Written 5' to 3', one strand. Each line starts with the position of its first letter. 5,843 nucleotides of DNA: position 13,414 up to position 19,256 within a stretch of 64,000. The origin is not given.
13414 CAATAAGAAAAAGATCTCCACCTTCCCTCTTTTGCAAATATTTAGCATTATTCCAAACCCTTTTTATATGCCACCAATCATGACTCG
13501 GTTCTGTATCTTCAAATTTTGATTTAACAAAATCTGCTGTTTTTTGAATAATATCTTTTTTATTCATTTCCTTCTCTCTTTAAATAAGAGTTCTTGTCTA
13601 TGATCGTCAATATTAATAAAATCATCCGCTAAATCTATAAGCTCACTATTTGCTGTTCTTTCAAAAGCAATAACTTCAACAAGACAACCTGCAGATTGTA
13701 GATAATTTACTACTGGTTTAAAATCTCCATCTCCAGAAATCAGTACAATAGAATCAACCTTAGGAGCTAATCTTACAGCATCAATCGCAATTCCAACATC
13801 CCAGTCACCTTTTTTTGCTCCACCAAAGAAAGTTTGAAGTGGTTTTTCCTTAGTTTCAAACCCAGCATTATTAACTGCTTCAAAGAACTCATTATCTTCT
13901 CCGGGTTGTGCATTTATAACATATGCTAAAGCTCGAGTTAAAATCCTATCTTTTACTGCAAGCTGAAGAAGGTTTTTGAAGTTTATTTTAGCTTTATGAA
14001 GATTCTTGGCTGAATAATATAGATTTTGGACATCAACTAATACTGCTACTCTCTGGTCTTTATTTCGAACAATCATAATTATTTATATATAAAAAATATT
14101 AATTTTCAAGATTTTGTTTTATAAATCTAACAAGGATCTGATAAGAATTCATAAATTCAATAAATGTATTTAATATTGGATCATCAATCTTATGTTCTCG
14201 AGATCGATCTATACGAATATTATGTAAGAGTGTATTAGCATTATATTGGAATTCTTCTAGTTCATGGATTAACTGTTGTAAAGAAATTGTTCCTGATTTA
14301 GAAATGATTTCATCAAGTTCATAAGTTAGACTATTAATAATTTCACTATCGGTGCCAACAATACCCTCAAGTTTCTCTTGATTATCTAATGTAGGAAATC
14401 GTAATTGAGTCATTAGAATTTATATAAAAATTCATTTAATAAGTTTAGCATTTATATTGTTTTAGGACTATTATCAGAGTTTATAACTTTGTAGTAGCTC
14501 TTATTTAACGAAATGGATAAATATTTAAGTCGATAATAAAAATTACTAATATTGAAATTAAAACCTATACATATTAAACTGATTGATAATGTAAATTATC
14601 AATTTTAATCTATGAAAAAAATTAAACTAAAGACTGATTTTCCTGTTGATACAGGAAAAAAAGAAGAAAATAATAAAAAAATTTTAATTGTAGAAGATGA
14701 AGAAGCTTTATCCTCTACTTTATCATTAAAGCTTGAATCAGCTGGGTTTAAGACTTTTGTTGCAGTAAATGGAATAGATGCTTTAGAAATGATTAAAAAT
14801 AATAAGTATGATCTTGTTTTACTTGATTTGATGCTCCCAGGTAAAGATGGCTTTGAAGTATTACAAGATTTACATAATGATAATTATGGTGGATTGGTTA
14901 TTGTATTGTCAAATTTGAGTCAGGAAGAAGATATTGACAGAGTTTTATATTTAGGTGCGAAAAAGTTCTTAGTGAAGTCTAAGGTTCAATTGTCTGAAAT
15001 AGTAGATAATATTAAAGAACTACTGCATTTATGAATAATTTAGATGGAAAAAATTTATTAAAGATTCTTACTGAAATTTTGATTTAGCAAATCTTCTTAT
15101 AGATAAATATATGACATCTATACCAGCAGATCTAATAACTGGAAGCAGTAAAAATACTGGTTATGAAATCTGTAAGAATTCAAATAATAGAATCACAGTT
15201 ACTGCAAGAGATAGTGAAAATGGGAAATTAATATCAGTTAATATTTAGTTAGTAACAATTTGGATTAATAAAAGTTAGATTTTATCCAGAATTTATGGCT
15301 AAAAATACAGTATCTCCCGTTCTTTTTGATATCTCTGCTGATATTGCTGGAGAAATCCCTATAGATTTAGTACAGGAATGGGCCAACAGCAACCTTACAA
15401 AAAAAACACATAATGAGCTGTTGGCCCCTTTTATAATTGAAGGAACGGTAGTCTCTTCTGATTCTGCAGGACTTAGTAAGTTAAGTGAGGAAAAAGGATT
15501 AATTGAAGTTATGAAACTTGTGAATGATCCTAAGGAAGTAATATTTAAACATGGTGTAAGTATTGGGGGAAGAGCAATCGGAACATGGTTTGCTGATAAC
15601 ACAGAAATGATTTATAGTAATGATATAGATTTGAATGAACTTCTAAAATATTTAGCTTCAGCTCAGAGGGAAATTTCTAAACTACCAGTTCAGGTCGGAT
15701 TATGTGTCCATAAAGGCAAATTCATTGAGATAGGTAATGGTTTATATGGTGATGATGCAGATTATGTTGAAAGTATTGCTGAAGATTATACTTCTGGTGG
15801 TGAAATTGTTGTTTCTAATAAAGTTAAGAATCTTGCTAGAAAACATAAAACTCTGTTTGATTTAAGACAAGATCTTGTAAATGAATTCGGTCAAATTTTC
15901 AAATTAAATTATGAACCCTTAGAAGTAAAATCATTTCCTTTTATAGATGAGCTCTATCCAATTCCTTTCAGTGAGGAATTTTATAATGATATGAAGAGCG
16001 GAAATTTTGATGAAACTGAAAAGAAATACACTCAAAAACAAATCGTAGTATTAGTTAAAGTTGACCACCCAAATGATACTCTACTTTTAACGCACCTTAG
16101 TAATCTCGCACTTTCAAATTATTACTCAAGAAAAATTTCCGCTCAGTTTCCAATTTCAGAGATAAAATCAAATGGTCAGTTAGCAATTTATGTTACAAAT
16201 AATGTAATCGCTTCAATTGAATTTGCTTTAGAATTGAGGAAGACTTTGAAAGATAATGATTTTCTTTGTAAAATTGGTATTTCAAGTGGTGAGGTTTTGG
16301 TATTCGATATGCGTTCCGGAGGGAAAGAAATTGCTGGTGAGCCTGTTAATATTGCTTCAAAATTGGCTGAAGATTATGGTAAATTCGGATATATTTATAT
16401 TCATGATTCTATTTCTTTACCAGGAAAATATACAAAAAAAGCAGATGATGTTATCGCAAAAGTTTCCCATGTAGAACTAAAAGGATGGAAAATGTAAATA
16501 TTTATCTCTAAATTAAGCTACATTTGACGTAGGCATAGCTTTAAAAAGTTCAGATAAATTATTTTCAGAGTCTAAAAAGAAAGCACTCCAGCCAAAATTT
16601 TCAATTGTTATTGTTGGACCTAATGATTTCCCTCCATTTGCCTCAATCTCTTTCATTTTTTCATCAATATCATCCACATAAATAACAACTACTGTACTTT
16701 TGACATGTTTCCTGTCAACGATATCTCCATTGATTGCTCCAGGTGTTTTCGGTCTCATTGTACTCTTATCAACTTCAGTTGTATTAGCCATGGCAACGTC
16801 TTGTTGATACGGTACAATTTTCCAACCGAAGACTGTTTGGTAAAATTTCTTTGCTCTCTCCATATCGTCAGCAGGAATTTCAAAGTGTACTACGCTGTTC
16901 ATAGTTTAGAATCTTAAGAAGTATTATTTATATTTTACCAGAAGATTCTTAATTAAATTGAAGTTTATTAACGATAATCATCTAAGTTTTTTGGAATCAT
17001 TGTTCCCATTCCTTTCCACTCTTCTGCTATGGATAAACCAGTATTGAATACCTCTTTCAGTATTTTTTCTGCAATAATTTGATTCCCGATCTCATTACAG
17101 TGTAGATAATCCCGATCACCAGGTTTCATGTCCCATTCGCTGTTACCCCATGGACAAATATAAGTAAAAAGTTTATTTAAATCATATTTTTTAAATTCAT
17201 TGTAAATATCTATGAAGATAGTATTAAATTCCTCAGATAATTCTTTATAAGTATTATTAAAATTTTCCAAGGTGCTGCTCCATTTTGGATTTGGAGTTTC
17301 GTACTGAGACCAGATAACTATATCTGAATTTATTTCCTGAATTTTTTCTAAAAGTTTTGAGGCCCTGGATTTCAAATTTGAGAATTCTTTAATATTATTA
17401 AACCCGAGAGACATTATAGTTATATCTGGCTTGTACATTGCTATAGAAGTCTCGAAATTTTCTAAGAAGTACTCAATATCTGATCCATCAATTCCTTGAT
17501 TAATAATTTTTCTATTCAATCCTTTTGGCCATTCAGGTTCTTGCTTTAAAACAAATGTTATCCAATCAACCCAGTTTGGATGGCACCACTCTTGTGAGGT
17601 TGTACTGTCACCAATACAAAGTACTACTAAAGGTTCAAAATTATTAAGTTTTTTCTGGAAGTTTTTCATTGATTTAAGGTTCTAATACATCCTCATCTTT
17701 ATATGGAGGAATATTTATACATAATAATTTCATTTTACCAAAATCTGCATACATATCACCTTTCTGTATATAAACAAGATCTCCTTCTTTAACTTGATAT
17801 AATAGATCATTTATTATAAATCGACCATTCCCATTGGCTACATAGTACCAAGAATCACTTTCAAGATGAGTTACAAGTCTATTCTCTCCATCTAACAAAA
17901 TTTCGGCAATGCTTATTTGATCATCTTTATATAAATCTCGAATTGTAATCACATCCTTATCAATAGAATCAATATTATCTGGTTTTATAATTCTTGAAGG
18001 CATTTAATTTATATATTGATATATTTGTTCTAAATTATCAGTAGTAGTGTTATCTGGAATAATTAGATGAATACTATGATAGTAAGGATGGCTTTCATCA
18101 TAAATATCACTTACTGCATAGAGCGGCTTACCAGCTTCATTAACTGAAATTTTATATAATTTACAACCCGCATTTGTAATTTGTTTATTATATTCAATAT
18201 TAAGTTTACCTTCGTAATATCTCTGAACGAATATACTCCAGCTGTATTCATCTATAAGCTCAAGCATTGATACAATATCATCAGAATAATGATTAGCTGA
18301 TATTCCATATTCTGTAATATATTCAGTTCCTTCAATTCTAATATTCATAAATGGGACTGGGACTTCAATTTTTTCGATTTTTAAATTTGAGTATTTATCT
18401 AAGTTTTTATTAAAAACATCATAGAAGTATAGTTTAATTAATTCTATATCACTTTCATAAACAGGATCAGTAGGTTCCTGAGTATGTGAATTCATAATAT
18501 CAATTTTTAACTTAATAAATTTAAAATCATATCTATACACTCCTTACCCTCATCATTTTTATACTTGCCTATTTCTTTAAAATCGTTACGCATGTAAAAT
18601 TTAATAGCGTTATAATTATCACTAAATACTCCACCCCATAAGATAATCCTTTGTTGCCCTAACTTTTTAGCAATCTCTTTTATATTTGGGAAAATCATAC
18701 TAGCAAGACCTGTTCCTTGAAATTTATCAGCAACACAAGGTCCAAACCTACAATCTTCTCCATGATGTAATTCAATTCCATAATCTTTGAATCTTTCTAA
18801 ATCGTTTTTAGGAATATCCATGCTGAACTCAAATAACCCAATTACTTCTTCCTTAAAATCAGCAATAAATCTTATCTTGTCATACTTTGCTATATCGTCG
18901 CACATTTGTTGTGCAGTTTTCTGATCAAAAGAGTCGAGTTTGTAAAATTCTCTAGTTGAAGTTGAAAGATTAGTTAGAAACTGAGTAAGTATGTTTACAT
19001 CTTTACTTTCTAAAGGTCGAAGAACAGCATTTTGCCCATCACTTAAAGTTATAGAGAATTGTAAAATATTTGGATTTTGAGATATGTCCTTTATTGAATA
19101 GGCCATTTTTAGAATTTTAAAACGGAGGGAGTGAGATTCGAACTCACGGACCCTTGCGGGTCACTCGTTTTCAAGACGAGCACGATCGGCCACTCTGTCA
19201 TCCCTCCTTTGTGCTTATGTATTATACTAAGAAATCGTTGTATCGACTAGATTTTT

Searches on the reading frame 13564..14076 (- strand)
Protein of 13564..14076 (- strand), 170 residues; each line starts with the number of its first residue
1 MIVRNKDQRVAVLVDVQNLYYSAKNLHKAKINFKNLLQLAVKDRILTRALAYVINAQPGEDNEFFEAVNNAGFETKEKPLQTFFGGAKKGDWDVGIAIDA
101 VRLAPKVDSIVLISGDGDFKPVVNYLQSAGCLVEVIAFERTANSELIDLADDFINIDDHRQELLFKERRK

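Call 12: search_protein_families(library=pfam, proteins=[window:13564-14076:-], max_evalue=0.001)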
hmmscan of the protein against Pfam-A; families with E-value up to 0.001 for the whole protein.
window:13564-14076:- (170 aa): 1 family
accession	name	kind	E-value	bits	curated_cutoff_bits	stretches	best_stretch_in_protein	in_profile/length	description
PF01936.24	NYN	-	7.4e-36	124.3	24.2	1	9-157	1-145/145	NYN domain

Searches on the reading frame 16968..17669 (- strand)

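Call 67: search_protein_families(library=pfam, proteins=[window:16968-17669:-], max_evalue=0.00001)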
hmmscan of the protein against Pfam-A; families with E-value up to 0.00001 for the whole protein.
window:16968-17669:- (233 aa): 2 families
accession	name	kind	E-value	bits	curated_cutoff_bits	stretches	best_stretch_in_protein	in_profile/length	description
PF13472.12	Lipase_GDSL_2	-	2.2e-14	54.8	32.9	1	18-198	1-178/178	GDSL-like Lipase/Acylhydrolase family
PF00657.28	Lipase_GDSL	-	1.1e-08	35.9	23.6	1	16-203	1-208/208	GDSL-like Lipase/Acylhydrolase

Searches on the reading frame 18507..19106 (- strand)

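Call 67: search_protein_families(library=pfam, proteins=[window:18507-19106:-], max_evalue=0.00001)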
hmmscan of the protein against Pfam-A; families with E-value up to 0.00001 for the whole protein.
window:18507-19106:- (199 aa): 2 families
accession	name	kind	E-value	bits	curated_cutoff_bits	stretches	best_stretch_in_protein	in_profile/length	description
PF00583.31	Acetyltransf_1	-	3.3e-07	31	20.7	1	58-175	14-115/116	Acetyltransferase (GNAT) family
PF13673.13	Acetyltransf_10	-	9e-06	26.1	23.6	0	124-196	58-127/128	Acetyltransferase (GNAT) domain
